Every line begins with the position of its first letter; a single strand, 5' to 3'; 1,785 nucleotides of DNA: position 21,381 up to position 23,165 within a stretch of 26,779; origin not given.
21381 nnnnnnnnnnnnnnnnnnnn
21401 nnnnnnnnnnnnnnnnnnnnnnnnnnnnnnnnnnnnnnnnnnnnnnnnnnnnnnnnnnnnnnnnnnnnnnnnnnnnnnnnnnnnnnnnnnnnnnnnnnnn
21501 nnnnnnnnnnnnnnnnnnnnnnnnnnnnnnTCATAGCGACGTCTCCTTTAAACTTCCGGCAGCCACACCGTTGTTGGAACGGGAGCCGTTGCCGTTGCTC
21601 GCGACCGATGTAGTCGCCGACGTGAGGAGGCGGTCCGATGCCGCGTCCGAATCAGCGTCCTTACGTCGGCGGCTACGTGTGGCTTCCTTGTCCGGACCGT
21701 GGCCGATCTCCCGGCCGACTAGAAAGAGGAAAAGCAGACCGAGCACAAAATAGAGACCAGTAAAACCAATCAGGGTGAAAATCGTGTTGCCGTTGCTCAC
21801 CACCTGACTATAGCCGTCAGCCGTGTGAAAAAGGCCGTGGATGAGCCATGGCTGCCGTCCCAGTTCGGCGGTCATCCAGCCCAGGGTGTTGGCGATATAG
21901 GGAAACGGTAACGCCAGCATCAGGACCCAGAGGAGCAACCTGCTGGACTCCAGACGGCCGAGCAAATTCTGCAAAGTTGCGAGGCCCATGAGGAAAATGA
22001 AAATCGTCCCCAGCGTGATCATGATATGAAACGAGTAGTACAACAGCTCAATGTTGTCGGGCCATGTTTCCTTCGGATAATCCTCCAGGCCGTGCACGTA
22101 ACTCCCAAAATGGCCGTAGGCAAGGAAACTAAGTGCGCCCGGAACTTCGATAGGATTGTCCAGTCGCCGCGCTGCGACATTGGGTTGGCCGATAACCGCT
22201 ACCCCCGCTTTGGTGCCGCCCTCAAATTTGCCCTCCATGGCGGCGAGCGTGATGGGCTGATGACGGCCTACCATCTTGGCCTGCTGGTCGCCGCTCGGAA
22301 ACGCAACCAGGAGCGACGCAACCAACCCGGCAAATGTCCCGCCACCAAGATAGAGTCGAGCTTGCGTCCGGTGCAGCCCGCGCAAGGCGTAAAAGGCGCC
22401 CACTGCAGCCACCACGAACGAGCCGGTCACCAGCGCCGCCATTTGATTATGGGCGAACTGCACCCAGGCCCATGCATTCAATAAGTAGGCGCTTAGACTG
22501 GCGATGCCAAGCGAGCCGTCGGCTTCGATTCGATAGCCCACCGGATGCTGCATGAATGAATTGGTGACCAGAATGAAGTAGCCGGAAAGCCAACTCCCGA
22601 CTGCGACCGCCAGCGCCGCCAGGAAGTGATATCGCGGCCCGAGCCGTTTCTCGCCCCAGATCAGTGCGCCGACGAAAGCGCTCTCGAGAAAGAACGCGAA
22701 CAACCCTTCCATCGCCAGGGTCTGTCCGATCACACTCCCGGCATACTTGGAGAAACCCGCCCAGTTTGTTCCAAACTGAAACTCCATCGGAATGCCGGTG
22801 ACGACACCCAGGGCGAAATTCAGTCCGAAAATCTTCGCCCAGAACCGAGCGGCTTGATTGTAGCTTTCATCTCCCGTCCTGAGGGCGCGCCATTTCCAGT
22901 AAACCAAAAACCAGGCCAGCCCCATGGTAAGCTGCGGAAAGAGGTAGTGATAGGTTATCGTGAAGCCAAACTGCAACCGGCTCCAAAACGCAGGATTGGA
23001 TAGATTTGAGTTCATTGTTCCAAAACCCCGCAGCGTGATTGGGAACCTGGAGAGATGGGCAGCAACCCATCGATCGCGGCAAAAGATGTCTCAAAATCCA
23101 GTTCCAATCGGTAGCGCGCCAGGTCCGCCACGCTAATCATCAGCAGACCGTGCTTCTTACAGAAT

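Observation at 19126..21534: CydB fused to type II NADH dehydrogenase: a possible covalent NADH-to-O2 mini respiratory chain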

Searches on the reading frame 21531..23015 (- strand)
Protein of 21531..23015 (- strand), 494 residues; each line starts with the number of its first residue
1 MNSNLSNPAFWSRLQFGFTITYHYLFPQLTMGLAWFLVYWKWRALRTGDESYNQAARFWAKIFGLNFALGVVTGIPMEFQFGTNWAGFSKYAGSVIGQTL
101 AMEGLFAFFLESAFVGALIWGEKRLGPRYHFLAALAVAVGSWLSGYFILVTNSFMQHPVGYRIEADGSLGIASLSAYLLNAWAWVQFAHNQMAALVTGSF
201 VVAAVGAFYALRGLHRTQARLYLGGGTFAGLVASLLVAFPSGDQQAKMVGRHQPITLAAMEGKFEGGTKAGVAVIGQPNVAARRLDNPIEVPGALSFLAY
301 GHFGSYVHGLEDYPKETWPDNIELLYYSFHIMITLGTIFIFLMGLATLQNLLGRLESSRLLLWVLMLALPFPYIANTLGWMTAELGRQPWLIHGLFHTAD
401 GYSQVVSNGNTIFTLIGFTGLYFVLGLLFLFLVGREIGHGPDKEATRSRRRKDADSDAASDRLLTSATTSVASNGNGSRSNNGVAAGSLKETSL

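Call 5: search_protein_families(library=pfam, proteins=[window:21531-23015:-])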
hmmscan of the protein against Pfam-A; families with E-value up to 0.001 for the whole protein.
window:21531-23015:- (494 aa): 1 family
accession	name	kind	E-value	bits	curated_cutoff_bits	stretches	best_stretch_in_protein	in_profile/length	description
PF01654.22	Cyt_bd_oxida_I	-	1.4e-142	475.7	26.2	1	11-441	1-418/418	Cytochrome bd terminal oxidase subunit I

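Call 6: search_protein_families(library=ncbifam, proteins=[window:21531-23015:-])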
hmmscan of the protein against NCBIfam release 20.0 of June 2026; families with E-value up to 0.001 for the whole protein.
window:21531-23015:- (494 aa): 2 families
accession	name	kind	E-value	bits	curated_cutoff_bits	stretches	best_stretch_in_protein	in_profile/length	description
NF011609.0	PRK15035.1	equivalog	3.7e-79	267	1025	2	12-319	8-316/514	cytochrome bd-II oxidase subunit 1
NF011677.0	PRK15097.1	equivalog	1.6e-75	254.8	968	2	12-312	8-309/522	cytochrome ubiquinol oxidase subunit I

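Call 50: search_solved_structures(query=window:21531-23015:-, max_evalue=0.00001, show_alignments=1)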
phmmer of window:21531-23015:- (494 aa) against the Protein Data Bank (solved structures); distinct sequences matched with E-value up to 0.00001: 7.
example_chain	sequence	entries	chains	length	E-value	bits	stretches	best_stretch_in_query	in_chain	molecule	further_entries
7ose_A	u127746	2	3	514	8.1e-77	262.1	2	12-319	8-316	Cytochrome bd-II ubiquinol oxidase subunit 1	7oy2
6rko_A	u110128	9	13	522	9.4e-70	238.8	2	12-312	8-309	Cytochrome bd-I ubiquinol oxidase subunit 1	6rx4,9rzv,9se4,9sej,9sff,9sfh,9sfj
7d5i_A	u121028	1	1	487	1.7e-68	234.7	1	12-457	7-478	Cytochrome D ubiquinol oxidase subunit 1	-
7nkz_A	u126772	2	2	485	1.6e-66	228.2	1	11-443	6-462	Probable integral membrane cytochrome D ubiquinol oxidase (Subunit I) CydA (Cytochrome BD-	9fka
8b4o_A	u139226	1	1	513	7.4e-60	206.2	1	12-456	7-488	Cytochrome BD ubiquinol oxidase subunit I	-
5doq_A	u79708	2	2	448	4.1e-49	170.8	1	7-441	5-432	Bd-type quinol oxidase subunit I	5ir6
9r2g_A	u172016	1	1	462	1.9e-34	122.4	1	12-407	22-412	Cytochrome bd menaquinol oxidase subunit I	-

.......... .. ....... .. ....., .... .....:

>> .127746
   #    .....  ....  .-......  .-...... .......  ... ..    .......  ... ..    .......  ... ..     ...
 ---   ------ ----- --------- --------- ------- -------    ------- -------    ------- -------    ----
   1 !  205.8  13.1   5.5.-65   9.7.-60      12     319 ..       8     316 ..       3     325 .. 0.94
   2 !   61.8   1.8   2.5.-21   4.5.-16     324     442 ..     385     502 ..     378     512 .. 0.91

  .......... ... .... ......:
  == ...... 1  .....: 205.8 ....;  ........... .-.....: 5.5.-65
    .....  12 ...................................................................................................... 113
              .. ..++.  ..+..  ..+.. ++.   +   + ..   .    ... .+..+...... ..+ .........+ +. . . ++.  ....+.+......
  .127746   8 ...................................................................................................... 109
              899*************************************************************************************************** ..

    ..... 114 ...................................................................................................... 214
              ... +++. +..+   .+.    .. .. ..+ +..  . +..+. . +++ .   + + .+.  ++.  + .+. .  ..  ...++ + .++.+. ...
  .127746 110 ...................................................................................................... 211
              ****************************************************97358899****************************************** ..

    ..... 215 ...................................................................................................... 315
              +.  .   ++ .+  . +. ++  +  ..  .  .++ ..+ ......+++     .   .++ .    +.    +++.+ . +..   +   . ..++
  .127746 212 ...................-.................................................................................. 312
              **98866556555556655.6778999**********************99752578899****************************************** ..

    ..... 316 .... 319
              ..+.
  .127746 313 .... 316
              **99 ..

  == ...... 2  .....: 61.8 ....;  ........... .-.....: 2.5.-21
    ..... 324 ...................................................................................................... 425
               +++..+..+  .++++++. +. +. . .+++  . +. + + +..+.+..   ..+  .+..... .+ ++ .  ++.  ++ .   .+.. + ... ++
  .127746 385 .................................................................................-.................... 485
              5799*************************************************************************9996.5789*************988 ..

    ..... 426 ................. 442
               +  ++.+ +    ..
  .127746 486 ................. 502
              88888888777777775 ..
